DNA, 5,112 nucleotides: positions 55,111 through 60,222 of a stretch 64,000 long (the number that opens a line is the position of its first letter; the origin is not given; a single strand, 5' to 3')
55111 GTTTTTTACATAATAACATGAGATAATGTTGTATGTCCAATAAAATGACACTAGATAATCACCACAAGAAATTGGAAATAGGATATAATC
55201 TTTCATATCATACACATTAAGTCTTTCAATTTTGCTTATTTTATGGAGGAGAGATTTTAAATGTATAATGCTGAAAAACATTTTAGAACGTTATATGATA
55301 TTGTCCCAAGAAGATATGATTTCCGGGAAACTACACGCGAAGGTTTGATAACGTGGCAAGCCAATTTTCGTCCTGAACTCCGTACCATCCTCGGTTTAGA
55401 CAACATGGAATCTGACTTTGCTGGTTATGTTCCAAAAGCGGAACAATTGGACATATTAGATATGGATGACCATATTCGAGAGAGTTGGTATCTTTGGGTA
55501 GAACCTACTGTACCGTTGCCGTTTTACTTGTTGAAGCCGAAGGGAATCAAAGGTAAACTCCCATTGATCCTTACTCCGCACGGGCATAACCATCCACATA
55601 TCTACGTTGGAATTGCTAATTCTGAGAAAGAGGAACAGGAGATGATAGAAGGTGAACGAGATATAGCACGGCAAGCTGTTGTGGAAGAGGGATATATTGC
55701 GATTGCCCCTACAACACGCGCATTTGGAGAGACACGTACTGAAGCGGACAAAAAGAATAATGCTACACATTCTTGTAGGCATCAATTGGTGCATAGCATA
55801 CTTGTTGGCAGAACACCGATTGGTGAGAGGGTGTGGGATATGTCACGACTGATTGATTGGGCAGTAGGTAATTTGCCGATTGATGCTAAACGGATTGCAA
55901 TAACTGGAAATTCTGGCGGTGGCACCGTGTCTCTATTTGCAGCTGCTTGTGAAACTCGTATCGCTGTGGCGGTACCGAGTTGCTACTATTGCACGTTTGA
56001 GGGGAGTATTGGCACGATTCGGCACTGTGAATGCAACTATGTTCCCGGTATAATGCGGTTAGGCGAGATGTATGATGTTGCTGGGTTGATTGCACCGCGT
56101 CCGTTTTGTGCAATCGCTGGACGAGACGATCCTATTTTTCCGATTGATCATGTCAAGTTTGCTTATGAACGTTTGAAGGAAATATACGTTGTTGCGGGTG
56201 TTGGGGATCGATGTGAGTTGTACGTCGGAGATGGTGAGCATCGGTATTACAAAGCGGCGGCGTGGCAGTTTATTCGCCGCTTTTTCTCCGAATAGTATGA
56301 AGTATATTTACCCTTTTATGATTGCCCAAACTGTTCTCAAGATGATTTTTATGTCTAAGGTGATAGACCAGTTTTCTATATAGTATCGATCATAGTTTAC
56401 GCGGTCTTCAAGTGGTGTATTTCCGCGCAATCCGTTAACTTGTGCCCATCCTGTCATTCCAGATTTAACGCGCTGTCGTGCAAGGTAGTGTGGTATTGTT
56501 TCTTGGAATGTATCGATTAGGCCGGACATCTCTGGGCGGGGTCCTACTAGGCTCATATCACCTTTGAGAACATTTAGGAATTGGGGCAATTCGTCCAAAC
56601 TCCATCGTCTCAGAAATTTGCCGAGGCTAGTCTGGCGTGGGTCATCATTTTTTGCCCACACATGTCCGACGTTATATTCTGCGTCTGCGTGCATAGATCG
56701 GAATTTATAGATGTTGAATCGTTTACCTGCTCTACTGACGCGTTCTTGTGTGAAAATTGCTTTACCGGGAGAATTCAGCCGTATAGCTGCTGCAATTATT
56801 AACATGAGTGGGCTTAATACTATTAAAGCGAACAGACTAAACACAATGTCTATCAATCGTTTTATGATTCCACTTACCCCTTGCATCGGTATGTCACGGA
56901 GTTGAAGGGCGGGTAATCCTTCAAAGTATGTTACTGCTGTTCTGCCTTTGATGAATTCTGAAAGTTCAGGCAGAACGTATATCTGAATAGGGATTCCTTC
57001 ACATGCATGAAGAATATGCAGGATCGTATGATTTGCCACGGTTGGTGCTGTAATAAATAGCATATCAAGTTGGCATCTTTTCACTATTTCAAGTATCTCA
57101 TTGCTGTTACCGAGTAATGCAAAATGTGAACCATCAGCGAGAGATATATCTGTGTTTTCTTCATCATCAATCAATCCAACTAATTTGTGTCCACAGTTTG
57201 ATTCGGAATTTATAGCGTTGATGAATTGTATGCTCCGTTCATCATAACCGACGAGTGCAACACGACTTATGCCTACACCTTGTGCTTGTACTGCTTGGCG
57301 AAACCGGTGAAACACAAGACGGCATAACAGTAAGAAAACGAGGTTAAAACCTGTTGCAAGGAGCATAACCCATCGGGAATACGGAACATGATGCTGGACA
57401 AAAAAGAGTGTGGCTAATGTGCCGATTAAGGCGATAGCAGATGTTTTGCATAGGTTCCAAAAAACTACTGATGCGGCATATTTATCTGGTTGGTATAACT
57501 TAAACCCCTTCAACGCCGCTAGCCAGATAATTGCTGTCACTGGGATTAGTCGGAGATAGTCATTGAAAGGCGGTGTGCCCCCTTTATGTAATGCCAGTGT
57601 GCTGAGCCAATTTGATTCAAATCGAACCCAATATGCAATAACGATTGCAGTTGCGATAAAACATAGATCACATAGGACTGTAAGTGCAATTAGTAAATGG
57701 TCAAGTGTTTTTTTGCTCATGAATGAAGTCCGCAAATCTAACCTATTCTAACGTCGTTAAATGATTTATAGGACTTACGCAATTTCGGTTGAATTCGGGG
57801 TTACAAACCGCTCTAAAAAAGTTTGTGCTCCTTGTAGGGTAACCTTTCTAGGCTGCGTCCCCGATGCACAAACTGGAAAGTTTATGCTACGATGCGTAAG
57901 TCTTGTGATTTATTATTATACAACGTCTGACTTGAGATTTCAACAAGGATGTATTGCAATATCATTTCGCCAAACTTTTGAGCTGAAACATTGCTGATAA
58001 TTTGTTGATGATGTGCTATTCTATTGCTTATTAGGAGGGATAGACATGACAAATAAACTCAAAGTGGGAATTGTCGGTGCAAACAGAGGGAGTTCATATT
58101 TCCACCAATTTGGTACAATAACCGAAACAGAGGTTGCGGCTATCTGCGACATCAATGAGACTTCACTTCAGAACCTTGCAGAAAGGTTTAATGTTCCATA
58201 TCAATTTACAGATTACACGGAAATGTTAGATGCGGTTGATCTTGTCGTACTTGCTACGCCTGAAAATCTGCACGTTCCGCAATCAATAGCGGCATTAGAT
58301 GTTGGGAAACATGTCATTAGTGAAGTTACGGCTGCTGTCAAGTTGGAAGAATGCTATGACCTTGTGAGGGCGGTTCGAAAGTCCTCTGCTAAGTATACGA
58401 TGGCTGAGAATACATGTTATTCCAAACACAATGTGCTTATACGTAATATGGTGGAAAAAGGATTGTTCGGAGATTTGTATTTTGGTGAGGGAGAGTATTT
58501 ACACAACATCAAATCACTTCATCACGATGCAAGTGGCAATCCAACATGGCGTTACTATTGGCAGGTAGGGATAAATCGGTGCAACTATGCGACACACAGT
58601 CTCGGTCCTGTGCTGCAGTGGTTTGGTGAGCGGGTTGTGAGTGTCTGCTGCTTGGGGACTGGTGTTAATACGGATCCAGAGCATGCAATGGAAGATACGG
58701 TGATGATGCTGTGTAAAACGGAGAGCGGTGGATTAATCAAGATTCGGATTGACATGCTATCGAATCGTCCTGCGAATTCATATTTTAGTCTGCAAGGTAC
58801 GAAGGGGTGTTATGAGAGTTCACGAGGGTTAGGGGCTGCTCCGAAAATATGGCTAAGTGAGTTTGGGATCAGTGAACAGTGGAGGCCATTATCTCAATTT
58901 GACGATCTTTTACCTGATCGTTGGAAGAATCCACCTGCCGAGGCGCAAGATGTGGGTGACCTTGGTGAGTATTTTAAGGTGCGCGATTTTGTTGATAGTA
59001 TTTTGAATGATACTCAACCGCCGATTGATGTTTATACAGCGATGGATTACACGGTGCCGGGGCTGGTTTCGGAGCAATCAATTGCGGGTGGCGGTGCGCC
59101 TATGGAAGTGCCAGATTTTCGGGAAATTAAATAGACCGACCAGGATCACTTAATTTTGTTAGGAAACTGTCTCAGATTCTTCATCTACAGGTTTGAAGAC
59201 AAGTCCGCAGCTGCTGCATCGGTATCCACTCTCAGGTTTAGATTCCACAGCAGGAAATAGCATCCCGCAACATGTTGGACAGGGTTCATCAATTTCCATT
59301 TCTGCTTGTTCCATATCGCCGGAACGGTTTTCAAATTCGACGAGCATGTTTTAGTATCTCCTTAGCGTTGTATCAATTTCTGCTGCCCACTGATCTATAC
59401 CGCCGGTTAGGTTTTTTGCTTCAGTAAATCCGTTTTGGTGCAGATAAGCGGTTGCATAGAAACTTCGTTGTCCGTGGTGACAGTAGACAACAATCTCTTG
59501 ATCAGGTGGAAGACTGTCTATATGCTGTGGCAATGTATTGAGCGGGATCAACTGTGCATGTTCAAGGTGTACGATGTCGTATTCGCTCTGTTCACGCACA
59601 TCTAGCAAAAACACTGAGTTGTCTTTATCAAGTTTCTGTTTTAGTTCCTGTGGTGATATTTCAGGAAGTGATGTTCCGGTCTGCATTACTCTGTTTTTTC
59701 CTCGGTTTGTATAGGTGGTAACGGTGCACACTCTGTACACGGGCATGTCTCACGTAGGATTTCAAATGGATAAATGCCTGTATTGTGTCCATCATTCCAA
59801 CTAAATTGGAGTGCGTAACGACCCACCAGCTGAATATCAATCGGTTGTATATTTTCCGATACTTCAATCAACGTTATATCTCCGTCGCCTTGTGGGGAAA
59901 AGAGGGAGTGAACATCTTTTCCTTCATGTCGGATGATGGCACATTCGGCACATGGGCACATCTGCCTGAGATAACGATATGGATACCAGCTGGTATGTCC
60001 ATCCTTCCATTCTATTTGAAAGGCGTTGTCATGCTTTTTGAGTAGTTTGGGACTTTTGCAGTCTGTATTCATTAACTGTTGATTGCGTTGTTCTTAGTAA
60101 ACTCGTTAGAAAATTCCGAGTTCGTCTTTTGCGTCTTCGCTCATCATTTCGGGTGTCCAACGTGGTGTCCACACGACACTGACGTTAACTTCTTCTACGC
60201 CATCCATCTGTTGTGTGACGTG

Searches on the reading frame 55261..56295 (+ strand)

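Call 49: search_protein_families(library=pfam, proteins=[window:55261-56295:+], max_evalue=0.001)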
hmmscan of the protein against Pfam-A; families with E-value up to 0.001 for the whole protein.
window:55261-56295:+ (344 aa): 4 families
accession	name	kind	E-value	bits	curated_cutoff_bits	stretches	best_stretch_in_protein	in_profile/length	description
PF12715.13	Abhydrolase_7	-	1.4e-08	34.8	21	1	18-226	36-241/388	Abhydrolase family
PF22244.2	GCE_fung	-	2.6e-07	31.1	27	1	191-240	84-135/231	Glucuronyl esterase, fungi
PF02129.25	Peptidase_S15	-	3.6e-06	27.3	23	1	91-241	10-127/262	X-Pro dipeptidyl-peptidase (S15 family)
PF05448.18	AXE1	-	1.1e-05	24.8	21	1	142-247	107-214/321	Acetyl xylan esterase (AXE1)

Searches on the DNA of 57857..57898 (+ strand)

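Call 38: build_rna_model(alignment_id=A2, structure=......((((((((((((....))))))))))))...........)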
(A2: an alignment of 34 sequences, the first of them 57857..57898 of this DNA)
Model R1 built from alignment A2 (34 sequences, 45 columns); structure: as given.
model positions 42; base pairs 12; branch points 0; effective number of sequences 34; information 0.851 bits per position. Calibrated on 0.2 Mb of random sequence (short: E-values are rough).
structure used (alignment columns):
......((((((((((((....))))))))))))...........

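Call 39: search_with_rna_model(model_id=R1, sources=[window, L025, L026, L027, L028, L029, L030, L031, L032, L033, L034, L035, L036, L037, L038, L039, L040, L041, L042, L043, L044, L045, L046, L047, L048, L049, L050, L051, L052, L053, L054, L055, L056, L057, L058, L059, L060, L061, L062, L063, L064, L065, L066, L067, L068, L069, L070, L071, L072, L073, L074, L075, L076, L077, L078, L079, L080, L081, L082, L083, L084, L085, L086, L087, L088, L089, L090, L091, L092, L093, L094, L095, L096, L097, L098, L099, L100, L101, L102, L103, L104], max_evalue=1, make_alignment=true)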
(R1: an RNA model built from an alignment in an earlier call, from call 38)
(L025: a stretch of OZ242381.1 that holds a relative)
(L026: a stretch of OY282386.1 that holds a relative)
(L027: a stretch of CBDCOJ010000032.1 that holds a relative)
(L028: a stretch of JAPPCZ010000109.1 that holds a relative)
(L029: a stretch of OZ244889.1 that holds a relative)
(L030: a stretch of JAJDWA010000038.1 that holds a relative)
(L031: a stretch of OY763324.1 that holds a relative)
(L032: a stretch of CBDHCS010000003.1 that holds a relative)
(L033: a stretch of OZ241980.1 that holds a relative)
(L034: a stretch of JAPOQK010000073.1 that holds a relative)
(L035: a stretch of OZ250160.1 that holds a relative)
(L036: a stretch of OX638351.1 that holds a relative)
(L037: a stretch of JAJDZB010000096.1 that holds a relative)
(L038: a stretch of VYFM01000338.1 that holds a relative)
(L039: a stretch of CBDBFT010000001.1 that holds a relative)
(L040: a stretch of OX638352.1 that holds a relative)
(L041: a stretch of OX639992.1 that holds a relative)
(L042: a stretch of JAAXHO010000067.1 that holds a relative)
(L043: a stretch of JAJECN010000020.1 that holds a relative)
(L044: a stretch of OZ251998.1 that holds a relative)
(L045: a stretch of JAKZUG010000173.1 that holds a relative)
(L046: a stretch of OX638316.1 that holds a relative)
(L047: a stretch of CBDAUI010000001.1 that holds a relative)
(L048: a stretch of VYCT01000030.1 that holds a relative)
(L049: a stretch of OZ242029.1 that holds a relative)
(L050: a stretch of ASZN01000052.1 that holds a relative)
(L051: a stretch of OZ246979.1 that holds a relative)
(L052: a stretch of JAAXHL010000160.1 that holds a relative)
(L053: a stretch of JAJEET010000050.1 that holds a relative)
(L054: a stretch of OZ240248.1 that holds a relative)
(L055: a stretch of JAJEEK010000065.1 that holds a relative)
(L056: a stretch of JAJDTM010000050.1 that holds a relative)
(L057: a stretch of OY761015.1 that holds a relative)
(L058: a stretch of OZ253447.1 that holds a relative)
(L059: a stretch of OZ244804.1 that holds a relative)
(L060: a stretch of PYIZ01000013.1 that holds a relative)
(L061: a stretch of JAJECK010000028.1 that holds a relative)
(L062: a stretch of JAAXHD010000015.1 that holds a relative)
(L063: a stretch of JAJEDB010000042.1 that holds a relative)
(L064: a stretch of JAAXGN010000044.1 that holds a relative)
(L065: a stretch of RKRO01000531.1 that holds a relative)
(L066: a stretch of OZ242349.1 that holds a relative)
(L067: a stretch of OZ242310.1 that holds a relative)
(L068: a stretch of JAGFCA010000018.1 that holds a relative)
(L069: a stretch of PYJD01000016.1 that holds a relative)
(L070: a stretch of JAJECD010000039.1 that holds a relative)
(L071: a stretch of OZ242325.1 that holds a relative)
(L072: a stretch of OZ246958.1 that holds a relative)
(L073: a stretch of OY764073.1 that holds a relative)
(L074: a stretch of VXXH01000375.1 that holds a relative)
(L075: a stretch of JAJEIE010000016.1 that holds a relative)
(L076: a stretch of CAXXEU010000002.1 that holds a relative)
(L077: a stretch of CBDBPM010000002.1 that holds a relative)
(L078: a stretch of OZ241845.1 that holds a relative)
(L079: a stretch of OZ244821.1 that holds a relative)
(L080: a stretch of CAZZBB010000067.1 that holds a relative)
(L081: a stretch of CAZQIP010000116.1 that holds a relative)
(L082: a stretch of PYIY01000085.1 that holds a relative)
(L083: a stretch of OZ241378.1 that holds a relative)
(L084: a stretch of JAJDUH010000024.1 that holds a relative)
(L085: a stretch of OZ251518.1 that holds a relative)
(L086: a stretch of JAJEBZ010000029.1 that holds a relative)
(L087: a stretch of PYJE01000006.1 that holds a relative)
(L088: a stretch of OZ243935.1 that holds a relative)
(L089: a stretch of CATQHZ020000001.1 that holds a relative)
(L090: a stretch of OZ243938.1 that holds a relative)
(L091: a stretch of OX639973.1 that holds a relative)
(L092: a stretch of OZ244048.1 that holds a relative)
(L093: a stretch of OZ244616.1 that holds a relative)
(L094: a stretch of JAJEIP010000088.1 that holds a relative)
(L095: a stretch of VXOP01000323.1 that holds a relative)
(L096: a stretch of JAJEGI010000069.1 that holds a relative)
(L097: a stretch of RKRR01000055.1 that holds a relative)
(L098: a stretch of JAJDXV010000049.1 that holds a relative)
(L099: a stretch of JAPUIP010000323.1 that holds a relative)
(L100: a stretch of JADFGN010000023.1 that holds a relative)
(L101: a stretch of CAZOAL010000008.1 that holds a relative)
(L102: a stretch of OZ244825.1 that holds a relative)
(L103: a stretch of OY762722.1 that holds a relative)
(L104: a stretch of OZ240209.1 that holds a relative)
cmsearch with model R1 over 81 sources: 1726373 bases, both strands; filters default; matches with E-value up to 1: 60.
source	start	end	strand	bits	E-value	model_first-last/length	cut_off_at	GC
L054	17509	17550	-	49.6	3.1e-11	1-42/42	no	0.33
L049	17534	17575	-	49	5e-11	1-42/42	no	0.36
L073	17334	17375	-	46.3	3.4e-10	1-42/42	no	0.43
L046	9905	9946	+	44.7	1.1e-09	1-42/42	no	0.45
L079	18438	18479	-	44.3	1.3e-09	1-42/42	no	0.31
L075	19346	19387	-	43.1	3.1e-09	1-42/42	no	0.33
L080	17021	17063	-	42.9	3.6e-09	1-42/42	no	0.33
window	414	456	+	42.8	3.8e-09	1-42/42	no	0.42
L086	22593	22634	-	42.4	5.2e-09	1-42/42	no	0.43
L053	13629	13670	-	42.1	6.2e-09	1-42/42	no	0.33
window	36692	36733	-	42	6.7e-09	1-42/42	no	0.38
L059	17577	17618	-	41.9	7.4e-09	1-42/42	no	0.38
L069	17173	17215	-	41.8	8e-09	1-42/42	no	0.37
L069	13114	13156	-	41.7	8.4e-09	1-42/42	no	0.44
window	6909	6950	+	41.2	1.2e-08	1-42/42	no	0.43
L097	54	95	+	41.1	1.3e-08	1-42/42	no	0.45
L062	8319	8360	-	40.2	2.5e-08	1-42/42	no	0.4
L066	17477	17518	-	40.2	2.5e-08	1-42/42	no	0.4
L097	13031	13072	+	39.4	4.1e-08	1-42/42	no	0.45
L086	22625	22666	+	39.3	4.6e-08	1-42/42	no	0.38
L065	8277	8318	-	38.8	6.4e-08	1-42/42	no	0.38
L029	9790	9832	-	38.4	8.5e-08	1-42/42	no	0.49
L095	19829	19870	+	38.1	1.1e-07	1-42/42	no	0.4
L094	1498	1539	-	37.9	1.2e-07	1-42/42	no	0.43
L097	8385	8426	-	37.3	1.9e-07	1-42/42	no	0.43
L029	9822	9864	+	36.8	2.6e-07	1-42/42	no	0.47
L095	19797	19838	-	36.6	3e-07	1-42/42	no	0.4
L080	18449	18491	-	35.5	6.4e-07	1-42/42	no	0.4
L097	8628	8669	+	33.9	2e-06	1-42/42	no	0.48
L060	909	950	+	33.8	2.2e-06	1-42/42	no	0.45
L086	19949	19990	-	33.6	2.4e-06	1-42/42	no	0.36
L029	19862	19903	-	33.5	2.6e-06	1-42/42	no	0.4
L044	7822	7863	-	31.3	1.3e-05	1-42/42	no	0.48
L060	877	919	-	30.8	1.8e-05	1-42/42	no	0.42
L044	9422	9463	-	30.7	1.9e-05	1-42/42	no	0.48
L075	21715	21756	-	30.5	2.1e-05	1-42/42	no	0.5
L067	1966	2038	-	29.8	3.6e-05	1-42/42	no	0.45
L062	304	345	+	29.6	4.2e-05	1-42/42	no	0.5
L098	10882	10923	-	29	6.4e-05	1-42/42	no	0.4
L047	1798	1839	+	28.6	8.3e-05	1-42/42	no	0.52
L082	17629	17670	-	26.9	0.00028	1-42/42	no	0.45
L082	17705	17746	-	25.1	0.001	1-42/42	no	0.43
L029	9212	9253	+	24.2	0.0018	1-42/42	no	0.5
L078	17254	17295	-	24.1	0.0019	1-42/42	no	0.4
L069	17176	17218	+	23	0.0041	1-42/42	no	0.37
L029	8903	8944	-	22.6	0.0056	1-42/42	no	0.43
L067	8474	8514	-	22.5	0.006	1-42/42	no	0.44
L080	17024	17066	+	22.5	0.0061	1-42/42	no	0.35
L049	78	119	-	21.2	0.015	1-42/42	no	0.4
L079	18033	18074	-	20.6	0.023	1-42/42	no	0.45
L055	8660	8701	+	20.3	0.029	1-42/42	no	0.52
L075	19349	19390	+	19.6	0.046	1-42/42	no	0.38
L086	22635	22653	-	18.8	0.08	11-29/42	no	0.42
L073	17337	17378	+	18.8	0.082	1-42/42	no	0.43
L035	16246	16281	+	16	0.59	1-42/42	no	0.42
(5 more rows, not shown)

Alignment A3: 60 matches aligned to the model, 77 columns, each read 5' to 3' on its own strand. Consensus structure (alignment columns), stored with it:
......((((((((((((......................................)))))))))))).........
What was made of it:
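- On GTAG-tagged REP: 8 units in the 64 kb window and about 45 in 1.66 Mb of other species (call 39).
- Checked: Covariance model R1 gives eight units (call 39):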

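Call 60: search_with_rna_model(model_id=R1, sources=[L105, L106, L107, L018, L019, L020, L021, L022, L023, L001, L024], max_evalue=1, show_alignments=4)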
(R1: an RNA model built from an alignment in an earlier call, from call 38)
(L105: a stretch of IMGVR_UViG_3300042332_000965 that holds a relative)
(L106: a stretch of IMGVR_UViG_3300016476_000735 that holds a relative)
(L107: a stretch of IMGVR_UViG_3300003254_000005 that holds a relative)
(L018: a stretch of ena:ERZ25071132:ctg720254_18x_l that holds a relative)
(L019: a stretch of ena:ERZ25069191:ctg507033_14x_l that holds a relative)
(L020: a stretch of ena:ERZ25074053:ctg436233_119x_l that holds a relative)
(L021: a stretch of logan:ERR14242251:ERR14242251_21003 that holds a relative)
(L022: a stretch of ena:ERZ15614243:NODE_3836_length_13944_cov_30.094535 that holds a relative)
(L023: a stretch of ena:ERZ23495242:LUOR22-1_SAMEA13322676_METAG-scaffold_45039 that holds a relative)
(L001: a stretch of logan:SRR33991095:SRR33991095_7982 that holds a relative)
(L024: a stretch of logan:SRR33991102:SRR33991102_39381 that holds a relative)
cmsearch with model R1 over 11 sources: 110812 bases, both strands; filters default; matches with E-value up to 1: 9.
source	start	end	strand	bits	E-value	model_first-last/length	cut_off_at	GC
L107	13974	14015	-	40.3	1.4e-09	1-42/42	no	0.38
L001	4671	4705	+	34.3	9.9e-08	1-35/42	3'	0.43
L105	6051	6092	-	31.1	9.5e-07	1-42/42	no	0.36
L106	1873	1915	-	28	8e-06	1-42/42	no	0.47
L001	4638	4679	-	26.7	2.1e-05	1-42/42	no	0.48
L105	6063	6083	+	19.1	0.0042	10-30/42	no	0.38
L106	1876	1918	+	16.5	0.027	1-42/42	no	0.49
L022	5677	5695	-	12.5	0.45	11-29/42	no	0.37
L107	13986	14006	+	11.4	0.95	10-30/42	no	0.38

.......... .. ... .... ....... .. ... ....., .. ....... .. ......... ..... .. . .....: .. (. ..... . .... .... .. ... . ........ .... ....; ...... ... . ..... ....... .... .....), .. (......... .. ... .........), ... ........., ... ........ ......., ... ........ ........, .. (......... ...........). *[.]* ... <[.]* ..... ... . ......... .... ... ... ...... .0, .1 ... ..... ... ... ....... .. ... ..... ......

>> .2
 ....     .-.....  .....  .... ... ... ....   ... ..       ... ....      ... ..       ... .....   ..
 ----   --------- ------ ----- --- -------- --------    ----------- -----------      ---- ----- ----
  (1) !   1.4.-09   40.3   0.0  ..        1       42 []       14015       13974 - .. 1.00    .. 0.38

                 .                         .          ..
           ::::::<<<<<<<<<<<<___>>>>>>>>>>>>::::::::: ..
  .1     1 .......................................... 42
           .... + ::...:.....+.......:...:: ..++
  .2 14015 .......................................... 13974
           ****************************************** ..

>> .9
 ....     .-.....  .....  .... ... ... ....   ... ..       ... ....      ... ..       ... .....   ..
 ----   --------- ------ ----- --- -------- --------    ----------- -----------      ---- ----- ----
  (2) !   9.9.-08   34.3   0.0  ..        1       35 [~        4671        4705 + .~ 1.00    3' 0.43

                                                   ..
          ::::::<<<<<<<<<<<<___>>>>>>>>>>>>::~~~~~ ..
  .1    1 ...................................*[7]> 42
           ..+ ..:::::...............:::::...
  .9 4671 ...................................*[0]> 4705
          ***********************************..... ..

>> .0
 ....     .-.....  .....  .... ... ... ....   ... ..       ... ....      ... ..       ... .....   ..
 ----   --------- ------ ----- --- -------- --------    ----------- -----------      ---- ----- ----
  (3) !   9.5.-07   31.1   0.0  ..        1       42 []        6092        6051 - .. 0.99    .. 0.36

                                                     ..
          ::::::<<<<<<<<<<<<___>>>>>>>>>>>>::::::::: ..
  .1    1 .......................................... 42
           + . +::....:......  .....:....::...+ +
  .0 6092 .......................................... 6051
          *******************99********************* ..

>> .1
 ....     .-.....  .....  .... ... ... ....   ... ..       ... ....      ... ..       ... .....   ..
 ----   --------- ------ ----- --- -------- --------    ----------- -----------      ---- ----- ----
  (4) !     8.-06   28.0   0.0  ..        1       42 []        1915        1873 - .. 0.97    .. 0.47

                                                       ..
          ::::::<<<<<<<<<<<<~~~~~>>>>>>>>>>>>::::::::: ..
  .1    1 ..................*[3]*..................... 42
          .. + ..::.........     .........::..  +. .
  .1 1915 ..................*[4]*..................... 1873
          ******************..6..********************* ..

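Call 80: search_with_rna_model(model_id=R1, sources=[L108, L109, L110, L111], max_evalue=1)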
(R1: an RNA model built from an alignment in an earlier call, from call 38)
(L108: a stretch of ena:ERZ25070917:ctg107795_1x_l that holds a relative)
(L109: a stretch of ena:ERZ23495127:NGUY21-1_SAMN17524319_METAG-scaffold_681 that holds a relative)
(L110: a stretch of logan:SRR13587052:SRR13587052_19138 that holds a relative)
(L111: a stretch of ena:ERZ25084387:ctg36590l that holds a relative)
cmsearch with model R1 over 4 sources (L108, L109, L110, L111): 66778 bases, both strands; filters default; matches with E-value up to 1: 4.
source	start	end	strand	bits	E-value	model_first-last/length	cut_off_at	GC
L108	9822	9864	-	40.8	6.3e-10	1-42/42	no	0.47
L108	9854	9896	+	17.1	0.011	1-42/42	no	0.58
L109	8816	8862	-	11.1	0.69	1-42/42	no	0.34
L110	4255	4301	-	11.1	0.69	1-42/42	no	0.34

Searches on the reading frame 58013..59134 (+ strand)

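Call 29: search_protein_families(library=pfam, proteins=[window:58013-59134:+], max_evalue=0.01)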
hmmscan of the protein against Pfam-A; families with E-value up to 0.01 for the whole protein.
window:58013-59134:+ (373 aa): 4 families
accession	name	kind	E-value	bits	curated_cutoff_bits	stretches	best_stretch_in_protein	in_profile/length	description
PF01408.29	GFO_IDH_MocA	-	3.7e-18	66.8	24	1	16-130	1-118/120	Oxidoreductase family, NAD-binding Rossmann fold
PF21252.2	Glyco_hydro_109_C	-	1.2e-15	57.7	27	2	143-204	3-78/187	Glycosyl hydrolase 109, C-terminal domain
PF22725.1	GFO_IDH_MocA_C3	-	6.8e-10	39.4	27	1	143-267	4-123/124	GFO/IDH/MocA C-terminal domain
PF03447.22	NAD_binding_3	-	0.008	17.3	24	0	38-127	21-112/116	Homoserine dehydrogenase, NAD binding domain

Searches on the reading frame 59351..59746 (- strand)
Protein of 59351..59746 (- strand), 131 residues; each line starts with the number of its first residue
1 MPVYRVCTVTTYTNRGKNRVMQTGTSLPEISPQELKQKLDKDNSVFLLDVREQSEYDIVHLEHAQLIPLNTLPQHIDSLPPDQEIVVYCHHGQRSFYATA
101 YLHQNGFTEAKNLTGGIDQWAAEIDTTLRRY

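Call 49: search_protein_families(library=pfam, proteins=[window:59351-59746:-], max_evalue=0.001)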
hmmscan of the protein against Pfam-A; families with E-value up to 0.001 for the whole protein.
window:59351-59746:- (131 aa): 1 family
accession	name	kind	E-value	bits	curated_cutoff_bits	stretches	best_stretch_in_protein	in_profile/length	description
PF00581.25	Rhodanese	-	1.9e-21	76.8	22.2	1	31-123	1-102/102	Rhodanese-like domain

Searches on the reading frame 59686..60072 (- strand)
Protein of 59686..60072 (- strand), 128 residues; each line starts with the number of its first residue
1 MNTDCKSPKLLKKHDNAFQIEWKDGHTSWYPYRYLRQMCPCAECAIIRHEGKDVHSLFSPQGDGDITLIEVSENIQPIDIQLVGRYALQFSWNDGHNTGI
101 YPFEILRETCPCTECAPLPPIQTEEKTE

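Call 49: search_protein_families(library=pfam, proteins=[window:59686-60072:-], max_evalue=0.001)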
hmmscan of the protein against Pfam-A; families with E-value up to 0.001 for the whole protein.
window:59686-60072:- (128 aa): 1 family
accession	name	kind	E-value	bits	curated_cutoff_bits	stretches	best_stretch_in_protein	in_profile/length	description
PF06155.17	GBBH-like_N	-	2e-28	99.3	22.8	1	11-107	3-85/85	Gamma-butyrobetaine hydroxylase-like, N-terminal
